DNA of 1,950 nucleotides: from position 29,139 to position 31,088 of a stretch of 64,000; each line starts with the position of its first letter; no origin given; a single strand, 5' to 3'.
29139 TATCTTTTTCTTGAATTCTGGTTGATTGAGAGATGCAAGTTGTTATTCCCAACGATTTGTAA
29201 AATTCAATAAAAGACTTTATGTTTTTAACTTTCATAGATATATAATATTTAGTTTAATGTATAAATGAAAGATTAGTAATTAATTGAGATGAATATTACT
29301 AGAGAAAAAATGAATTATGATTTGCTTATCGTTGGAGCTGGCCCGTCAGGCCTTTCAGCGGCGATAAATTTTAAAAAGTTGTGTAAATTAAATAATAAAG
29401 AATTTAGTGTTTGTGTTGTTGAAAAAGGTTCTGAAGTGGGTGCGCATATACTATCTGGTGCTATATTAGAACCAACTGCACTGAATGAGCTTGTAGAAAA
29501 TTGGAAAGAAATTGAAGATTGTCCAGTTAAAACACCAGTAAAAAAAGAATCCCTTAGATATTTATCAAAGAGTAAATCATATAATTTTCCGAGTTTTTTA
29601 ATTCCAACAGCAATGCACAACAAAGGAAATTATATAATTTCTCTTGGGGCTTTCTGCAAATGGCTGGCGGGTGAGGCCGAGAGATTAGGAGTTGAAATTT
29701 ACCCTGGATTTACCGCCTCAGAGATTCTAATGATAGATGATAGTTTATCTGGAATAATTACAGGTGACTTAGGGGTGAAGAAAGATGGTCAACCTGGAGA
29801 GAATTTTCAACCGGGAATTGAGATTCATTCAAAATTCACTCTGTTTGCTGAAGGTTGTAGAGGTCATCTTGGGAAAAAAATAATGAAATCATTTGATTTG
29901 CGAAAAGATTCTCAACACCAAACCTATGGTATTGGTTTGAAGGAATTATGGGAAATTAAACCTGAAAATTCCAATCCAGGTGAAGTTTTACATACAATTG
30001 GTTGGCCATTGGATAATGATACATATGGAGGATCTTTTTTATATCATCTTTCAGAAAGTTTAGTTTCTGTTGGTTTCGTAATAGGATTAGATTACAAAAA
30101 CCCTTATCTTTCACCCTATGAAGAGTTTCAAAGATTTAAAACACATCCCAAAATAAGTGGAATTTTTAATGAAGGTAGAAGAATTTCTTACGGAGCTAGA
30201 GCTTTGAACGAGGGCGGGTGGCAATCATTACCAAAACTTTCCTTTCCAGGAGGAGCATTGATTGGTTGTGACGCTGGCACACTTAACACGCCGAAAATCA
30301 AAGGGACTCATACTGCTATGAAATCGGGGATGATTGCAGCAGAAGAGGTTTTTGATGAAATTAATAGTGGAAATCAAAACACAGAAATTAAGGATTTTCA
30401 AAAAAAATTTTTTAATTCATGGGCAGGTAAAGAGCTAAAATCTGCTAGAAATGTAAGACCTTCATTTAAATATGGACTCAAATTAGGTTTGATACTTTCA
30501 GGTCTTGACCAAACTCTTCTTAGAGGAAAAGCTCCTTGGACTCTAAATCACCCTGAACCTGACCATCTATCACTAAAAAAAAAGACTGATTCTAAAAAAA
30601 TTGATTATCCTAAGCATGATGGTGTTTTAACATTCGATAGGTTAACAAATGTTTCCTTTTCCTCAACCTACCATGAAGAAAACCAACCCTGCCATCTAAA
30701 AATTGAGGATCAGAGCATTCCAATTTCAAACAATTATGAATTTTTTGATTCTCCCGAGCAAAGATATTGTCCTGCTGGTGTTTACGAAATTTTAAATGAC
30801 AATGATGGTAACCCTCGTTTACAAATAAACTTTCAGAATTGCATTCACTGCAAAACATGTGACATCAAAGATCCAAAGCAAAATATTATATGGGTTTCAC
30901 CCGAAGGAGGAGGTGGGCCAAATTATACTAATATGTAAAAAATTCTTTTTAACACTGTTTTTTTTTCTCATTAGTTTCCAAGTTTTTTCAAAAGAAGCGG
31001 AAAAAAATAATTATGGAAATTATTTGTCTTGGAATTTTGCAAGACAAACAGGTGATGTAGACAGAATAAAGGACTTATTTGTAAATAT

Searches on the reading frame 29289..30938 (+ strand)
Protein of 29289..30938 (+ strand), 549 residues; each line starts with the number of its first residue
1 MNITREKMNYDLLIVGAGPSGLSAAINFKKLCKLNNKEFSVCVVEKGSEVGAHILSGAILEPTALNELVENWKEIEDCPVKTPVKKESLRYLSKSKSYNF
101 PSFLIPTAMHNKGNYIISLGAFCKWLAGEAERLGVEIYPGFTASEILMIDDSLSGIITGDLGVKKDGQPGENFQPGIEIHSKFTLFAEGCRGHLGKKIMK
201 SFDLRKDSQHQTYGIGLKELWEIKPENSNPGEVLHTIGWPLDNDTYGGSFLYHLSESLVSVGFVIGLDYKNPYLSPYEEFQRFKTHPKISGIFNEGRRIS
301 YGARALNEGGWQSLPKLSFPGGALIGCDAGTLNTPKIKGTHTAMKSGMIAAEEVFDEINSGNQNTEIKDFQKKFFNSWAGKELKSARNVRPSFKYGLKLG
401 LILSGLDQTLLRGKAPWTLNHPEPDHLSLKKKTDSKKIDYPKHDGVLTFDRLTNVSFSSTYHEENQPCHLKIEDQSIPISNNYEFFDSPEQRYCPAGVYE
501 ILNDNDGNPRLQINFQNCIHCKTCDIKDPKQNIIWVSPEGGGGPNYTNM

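Call 20: find_homologous_proteins(query=window:29289-30938:+, max_evalue=1e-50)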
Query window:29289-30938:+ (549 aa): 8000 proteins with E <= 1e-50 among 8000 candidates; the best 120 are listed.
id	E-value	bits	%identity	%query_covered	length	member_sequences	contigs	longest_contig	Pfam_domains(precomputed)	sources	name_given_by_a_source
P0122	0.0e+0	1289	100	100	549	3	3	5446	PF01266.31,PF13450.13,PF05187.20,PF21162.4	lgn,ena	-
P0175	0.0e+0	1058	81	100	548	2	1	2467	PF01266.31,PF13450.13,PF00890.31,PF05187.20,PF21162.4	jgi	-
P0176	0.0e+0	1042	79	100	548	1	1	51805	PF01946.24,PF01266.31,PF13450.13,PF00890.31,PF05187.20,PF21162.4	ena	-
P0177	0.0e+0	1039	79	100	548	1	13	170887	PF01946.24,PF01266.31,PF13450.13,PF00890.31,PF05187.20,PF21162.4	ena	-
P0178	0.0e+0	1039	79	100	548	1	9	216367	PF01946.24,PF01266.31,PF13450.13,PF00890.31,PF05187.20,PF21162.4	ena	-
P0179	0.0e+0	1038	78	100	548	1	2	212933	PF01946.24,PF01266.31,PF13450.13,PF00890.31,PF05187.20,PF21162.4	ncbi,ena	-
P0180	0.0e+0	1037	79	100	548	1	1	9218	PF01946.24,PF01266.31,PF13450.13,PF00890.31,PF05187.20,PF21162.4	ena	-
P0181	0.0e+0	1037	79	100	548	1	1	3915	PF01946.24,PF01266.31,PF13450.13,PF00890.31,PF05187.20,PF21162.4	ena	-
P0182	0.0e+0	1037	79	100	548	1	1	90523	PF01946.24,PF01266.31,PF13450.13,PF00890.31,PF05187.20,PF21162.4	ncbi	-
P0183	0.0e+0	1036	78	100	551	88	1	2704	PF01946.24,PF01266.31,PF13450.13,PF00890.31,PF05187.20,PF21162.4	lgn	-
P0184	0.0e+0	1034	79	100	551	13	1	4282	PF01946.24,PF01266.31,PF13450.13,PF05187.20,PF21162.4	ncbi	-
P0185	0.0e+0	1034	79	100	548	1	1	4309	PF01946.24,PF01266.31,PF13450.13,PF00890.31,PF05187.20,PF21162.4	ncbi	-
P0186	0.0e+0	1033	78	100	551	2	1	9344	PF01946.24,PF01266.31,PF13450.13,PF00890.31,PF05187.20,PF21162.4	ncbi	-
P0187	0.0e+0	1032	80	99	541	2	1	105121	PF13450.13,PF05187.20,PF21162.4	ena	-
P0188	0.0e+0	1031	78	100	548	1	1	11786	PF01946.24,PF01266.31,PF13450.13,PF00890.31,PF05187.20,PF21162.4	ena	-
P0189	0.0e+0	1030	79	100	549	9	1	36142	PF01266.31,PF13450.13,PF00890.31,PF05187.20,PF21162.4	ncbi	-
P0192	0.0e+0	1029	78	100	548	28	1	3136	PF01946.24,PF01266.31,PF13450.13,PF00890.31,PF05187.20,PF21162.4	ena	-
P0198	0.0e+0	1020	78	100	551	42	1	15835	PF01946.24,PF13450.13,PF00890.31,PF05187.20,PF21162.4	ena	-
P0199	0.0e+0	1019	77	100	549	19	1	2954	PF01266.31,PF13450.13,PF05187.20,PF21162.4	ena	-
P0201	0.0e+0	1017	76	100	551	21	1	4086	PF01946.24,PF01266.31,PF13450.13,PF05187.20,PF21162.4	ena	-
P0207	0.0e+0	1011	76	100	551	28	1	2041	PF01266.31,PF13450.13,PF00890.31,PF05187.20,PF21162.4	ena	-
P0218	2.2e-297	1005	77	100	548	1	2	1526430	PF01946.24,PF01266.31,PF13450.13,PF00890.31,PF05187.20,PF21162.4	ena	-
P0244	8.5e-296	1000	76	100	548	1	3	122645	PF01946.24,PF01266.31,PF13450.13,PF00890.31,PF05187.20,PF21162.4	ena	-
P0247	1.2e-295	999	76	100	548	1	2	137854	PF01946.24,PF01266.31,PF13450.13,PF00890.31,PF05187.20,PF21162.4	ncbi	-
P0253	3.4e-295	998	76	100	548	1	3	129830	PF01946.24,PF01266.31,PF13450.13,PF00890.31,PF05187.20,PF21162.4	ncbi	-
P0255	5.6e-295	997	76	100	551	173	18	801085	PF01266.31,PF13450.13,PF05187.20,PF21162.4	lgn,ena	-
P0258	9.0e-295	997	77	100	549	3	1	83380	PF01266.31,PF13450.13,PF05187.20,PF21162.4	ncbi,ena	-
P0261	3.1e-294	995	75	100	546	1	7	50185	PF01266.31,PF13450.13,PF05187.20,PF21162.4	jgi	jgi:electron-transferring-flavoprotein dehydrogenase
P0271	1.7e-292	989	75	100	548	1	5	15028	PF01946.24,PF01266.31,PF13450.13,PF00890.31,PF05187.20,PF21162.4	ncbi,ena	-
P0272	1.9e-292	989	75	100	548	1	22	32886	PF01946.24,PF01266.31,PF13450.13,PF00890.31,PF05187.20,PF21162.4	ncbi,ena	-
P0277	4.3e-292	988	74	100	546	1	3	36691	PF01266.31,PF13450.13,PF05187.20,PF21162.4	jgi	jgi:electron-transferring-flavoprotein dehydrogenase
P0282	4.2e-291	984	75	99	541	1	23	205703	PF01266.31,PF13450.13,PF05187.20,PF21162.4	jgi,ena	-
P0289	2.6e-290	982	74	100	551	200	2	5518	PF01266.31,PF13450.13,PF00890.31,PF05187.20,PF21162.4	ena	-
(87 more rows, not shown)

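Call 22: find_encoding_contigs(protein=P0218, flank=10000, max_places=2)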
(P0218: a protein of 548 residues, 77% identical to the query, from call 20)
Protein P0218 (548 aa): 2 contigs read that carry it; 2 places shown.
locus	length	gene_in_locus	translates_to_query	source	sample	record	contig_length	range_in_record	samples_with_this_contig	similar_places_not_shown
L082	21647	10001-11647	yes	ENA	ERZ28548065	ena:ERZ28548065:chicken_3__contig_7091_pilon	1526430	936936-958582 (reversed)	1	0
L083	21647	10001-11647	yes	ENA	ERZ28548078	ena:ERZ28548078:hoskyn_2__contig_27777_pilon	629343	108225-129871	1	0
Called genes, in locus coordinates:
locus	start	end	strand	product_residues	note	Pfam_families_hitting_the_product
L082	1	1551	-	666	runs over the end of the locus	PF02463:SMC_N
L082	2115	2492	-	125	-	-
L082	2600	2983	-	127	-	PF02463:SMC_N, PF13175:AAA_15, PF13476:AAA_23, PF13304:AAA_21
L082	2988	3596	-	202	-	PF13462:Thioredoxin_4, PF13098:Thioredoxin_2 (weak)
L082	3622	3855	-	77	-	PF05258:DciA (weak)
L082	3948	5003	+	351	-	PF00730:HhH-GPD, PF14815:NUDIX_4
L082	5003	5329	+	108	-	-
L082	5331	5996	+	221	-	PF00072:Response_reg, PF00486:Trans_reg_C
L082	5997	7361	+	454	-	PF26769:HAMP_PhoQ, PF02518:HATPase_c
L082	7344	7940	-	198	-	PF01351:RNase_HII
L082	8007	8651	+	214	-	PF02469:Fasciclin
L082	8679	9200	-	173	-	PF00994:MoCF_biosynth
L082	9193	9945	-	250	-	PF03167:UDG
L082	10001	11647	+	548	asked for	PF00890:FAD_binding_2 (faint), PF01266:DAO (faint), PF01946:Thi4 (faint), PF13450:NAD_binding_8 (faint), PF21162:ETFQO_UQ-bd, PF05187:Fer4_ETF_QO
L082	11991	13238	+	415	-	PF12895:ANAPC3 (faint), PF13174:TPR_6 (faint), PF13176:TPR_7 (faint), PF13181:TPR_8 (faint), PF13424:TPR_12 (faint), PF00515:TPR_1 (weak), PF07719:TPR_2 (weak), PF13432:TPR_16 (weak), +6 more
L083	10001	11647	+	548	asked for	PF00890:FAD_binding_2 (faint), PF01266:DAO (faint), PF01946:Thi4 (faint), PF13450:NAD_binding_8 (faint), PF21162:ETFQO_UQ-bd, PF05187:Fer4_ETF_QO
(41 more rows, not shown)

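Call 37: list_cluster_members(proteins=[P0255, P0289, P0183, P0198, P0192, P0207, P0201, P0199, P0189, P0184])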
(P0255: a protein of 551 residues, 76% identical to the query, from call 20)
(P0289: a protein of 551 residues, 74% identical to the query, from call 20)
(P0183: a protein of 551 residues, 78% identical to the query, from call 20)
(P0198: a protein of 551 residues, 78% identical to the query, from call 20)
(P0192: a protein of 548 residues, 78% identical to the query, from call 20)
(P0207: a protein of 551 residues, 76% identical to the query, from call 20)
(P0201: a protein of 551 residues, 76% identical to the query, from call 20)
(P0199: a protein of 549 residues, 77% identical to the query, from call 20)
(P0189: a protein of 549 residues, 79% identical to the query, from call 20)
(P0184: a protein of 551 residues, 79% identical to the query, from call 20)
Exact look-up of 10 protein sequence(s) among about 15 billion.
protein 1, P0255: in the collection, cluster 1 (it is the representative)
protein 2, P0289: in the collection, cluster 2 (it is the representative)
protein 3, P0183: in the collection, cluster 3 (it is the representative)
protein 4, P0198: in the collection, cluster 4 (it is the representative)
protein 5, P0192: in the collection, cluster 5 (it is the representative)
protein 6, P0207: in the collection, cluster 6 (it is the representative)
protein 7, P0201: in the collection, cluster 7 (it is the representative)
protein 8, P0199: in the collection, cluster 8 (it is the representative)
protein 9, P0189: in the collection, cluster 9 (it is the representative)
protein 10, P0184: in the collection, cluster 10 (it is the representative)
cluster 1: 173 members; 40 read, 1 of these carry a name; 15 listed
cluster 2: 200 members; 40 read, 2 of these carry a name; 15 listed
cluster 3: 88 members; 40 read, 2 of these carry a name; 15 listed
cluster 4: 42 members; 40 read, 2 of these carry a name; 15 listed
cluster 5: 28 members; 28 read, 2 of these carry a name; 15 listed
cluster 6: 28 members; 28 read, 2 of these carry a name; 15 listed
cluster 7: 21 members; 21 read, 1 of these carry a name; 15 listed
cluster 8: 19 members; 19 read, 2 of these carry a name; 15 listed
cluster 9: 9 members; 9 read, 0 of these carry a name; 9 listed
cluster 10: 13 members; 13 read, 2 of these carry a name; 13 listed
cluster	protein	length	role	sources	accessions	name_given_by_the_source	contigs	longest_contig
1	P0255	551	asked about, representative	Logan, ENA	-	-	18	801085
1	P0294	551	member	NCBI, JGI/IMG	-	electron-transferring-flavoprotein dehydrogenase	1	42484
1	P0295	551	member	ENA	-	-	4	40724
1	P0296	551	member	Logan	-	-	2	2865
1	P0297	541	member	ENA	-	-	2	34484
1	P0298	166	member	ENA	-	-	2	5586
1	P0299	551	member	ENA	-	-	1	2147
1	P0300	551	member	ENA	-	-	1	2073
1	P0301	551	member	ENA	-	-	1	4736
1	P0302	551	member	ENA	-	-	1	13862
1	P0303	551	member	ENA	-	-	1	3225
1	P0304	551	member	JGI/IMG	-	-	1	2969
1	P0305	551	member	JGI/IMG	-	-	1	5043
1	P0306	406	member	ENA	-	-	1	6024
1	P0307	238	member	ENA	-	-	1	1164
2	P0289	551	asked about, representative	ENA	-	-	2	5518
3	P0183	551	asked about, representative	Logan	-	-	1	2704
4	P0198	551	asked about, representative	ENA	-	-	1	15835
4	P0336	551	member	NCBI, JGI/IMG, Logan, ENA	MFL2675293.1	MAG: electron transfer flavoprotein-ubiquinone oxidoreductase [Alphaproteobacteria ...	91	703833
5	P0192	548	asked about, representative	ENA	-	-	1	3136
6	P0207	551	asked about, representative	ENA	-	-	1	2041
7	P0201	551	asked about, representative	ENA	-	-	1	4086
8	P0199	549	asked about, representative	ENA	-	-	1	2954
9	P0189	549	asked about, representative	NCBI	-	-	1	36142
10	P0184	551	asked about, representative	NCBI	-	-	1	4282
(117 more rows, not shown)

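Call 58: find_encoding_contigs(protein=P0177, flank=10000, max_places=3)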
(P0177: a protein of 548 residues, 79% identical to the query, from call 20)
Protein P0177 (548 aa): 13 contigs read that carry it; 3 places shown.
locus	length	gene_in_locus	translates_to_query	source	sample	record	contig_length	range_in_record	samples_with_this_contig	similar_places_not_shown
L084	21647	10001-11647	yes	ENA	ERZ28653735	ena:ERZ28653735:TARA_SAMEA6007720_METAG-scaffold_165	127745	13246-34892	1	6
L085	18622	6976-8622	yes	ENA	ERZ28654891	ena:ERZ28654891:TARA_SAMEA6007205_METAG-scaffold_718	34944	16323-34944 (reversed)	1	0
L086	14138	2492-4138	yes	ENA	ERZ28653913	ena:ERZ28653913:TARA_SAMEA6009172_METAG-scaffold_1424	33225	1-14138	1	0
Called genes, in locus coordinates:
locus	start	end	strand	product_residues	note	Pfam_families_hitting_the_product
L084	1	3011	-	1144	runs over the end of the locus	PF02463:SMC_N, PF13304:AAA_21 (weak), PF13476:AAA_23, PF02463:SMC_N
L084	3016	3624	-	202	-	PF13462:Thioredoxin_4, PF13098:Thioredoxin_2 (weak)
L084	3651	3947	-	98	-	PF05258:DciA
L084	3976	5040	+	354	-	PF00730:HhH-GPD, PF14815:NUDIX_4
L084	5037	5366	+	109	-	-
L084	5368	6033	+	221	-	PF00072:Response_reg, PF00486:Trans_reg_C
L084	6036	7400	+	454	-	PF26769:HAMP_PhoQ, PF02518:HATPase_c, PF14501:HATPase_c_5 (faint)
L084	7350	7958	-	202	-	PF01351:RNase_HII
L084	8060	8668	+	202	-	PF02469:Fasciclin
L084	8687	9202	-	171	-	PF00994:MoCF_biosynth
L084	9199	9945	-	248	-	PF03167:UDG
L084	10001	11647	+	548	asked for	PF00890:FAD_binding_2 (faint), PF01266:DAO (faint), PF01946:Thi4 (faint), PF13450:NAD_binding_8 (weak), PF21162:ETFQO_UQ-bd, PF05187:Fer4_ETF_QO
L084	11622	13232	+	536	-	PF13174:TPR_6 (faint), PF13181:TPR_8 (faint), PF07719:TPR_2 (faint), PF13424:TPR_12 (faint), PF13428:TPR_14 (faint), PF13431:TPR_17 (faint), PF14559:TPR_19 (faint), PF13432:TPR_16 (weak), +3 more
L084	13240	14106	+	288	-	PF00288:GHMP_kinases_N, PF08544:GHMP_kinases_C (weak)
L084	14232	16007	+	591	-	PF02463:SMC_N (faint), PF13555:AAA_29 (faint), PF00005:ABC_tran, PF13304:AAA_21 (faint), PF00005:ABC_tran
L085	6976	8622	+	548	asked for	PF00890:FAD_binding_2 (faint), PF01266:DAO (faint), PF01946:Thi4 (faint), PF13450:NAD_binding_8 (weak), PF21162:ETFQO_UQ-bd, PF05187:Fer4_ETF_QO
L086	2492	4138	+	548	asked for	PF00890:FAD_binding_2 (faint), PF01266:DAO (faint), PF01946:Thi4 (faint), PF13450:NAD_binding_8 (weak), PF21162:ETFQO_UQ-bd, PF05187:Fer4_ETF_QO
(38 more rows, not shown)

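Call 59: find_encoding_contigs(protein=P0336, flank=10000, max_places=3)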
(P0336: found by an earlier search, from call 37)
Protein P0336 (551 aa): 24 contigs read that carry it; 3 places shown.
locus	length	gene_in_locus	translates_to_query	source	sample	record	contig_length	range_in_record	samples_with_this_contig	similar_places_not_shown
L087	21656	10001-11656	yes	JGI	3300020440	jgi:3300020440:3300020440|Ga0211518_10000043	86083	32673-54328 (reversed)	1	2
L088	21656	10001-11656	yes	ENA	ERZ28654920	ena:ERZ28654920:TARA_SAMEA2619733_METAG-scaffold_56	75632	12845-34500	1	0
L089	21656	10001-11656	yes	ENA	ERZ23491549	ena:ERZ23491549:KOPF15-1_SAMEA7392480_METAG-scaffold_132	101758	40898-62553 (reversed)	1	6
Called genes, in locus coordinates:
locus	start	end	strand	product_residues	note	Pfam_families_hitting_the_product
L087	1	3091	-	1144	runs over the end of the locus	PF02463:SMC_N, PF13175:AAA_15, PF13304:AAA_21, PF13476:AAA_23, PF02463:SMC_N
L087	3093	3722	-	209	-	PF13098:Thioredoxin_2 (weak), PF13462:Thioredoxin_4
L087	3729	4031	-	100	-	PF05258:DciA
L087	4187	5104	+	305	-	PF00730:HhH-GPD, PF14815:NUDIX_4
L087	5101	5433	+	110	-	-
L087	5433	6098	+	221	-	PF00072:Response_reg, PF00486:Trans_reg_C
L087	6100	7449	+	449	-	PF26769:HAMP_PhoQ, PF02518:HATPase_c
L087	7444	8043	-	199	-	PF01351:RNase_HII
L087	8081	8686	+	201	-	PF02469:Fasciclin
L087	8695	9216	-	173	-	PF00994:MoCF_biosynth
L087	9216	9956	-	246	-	PF03167:UDG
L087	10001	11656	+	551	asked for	PF00890:FAD_binding_2 (faint), PF01946:Thi4 (faint), PF13450:NAD_binding_8 (weak), PF21162:ETFQO_UQ-bd, PF05187:Fer4_ETF_QO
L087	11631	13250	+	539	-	PF13424:TPR_12 (faint), PF07719:TPR_2 (faint), PF00515:TPR_1 (faint), PF13428:TPR_14 (faint), PF14559:TPR_19 (faint), PF13432:TPR_16 (faint), PF13414:TPR_11 (faint)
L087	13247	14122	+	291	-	PF00288:GHMP_kinases_N, PF08544:GHMP_kinases_C (weak)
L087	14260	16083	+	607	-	PF00005:ABC_tran, PF01926:MMR_HSR1 (faint), PF03193:RsgA_GTPase (faint), PF13238:AAA_18 (faint), PF13304:AAA_21 (faint), PF13401:AAA_22 (faint), PF00005:ABC_tran, PF02463:SMC_N (weak), +1 more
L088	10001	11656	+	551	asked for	PF00890:FAD_binding_2 (faint), PF01946:Thi4 (faint), PF13450:NAD_binding_8 (weak), PF21162:ETFQO_UQ-bd, PF05187:Fer4_ETF_QO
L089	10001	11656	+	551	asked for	PF00890:FAD_binding_2 (faint), PF01946:Thi4 (faint), PF13450:NAD_binding_8 (weak), PF21162:ETFQO_UQ-bd, PF05187:Fer4_ETF_QO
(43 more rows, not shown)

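Call 97: list_cluster_members(proteins=[P0261, P0277, P0282, P0272, P0271, P0258, P0253, P0247, P0244, P0179])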
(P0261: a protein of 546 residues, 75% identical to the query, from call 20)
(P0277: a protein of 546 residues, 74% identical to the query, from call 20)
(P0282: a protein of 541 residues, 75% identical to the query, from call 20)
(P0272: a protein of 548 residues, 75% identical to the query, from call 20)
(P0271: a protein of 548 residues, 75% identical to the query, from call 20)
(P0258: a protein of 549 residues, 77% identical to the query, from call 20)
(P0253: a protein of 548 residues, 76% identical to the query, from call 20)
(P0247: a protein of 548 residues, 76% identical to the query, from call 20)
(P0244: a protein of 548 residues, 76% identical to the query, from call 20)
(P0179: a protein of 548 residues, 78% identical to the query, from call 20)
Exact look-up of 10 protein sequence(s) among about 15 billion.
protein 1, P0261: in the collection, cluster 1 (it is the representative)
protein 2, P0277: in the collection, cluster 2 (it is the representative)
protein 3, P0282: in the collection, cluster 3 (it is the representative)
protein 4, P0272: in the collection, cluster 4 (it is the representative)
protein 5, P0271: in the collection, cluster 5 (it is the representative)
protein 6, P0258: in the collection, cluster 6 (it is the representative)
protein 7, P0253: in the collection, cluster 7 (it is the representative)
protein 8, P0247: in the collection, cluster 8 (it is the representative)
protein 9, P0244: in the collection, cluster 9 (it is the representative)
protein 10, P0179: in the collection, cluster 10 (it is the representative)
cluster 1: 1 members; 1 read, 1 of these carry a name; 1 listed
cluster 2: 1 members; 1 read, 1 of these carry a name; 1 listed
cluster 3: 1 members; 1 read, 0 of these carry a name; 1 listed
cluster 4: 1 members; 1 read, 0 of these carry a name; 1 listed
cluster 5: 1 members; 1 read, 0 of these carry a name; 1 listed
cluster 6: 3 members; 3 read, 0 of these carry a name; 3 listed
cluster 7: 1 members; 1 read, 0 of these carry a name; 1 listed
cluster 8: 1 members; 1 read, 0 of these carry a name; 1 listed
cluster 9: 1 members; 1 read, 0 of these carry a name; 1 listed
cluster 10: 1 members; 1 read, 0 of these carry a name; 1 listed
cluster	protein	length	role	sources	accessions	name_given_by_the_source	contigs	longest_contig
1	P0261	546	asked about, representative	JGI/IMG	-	electron-transferring-flavoprotein dehydrogenase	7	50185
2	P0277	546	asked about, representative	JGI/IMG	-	electron-transferring-flavoprotein dehydrogenase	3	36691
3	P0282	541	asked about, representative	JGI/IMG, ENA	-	-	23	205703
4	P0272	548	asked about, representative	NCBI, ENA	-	-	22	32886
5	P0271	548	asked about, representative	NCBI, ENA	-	-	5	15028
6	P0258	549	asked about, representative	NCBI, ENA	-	-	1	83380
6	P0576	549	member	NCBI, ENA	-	-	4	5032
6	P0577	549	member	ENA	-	-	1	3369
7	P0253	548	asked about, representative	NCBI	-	-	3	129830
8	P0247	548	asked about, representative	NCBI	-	-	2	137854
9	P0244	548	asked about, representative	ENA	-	-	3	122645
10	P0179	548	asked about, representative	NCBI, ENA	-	-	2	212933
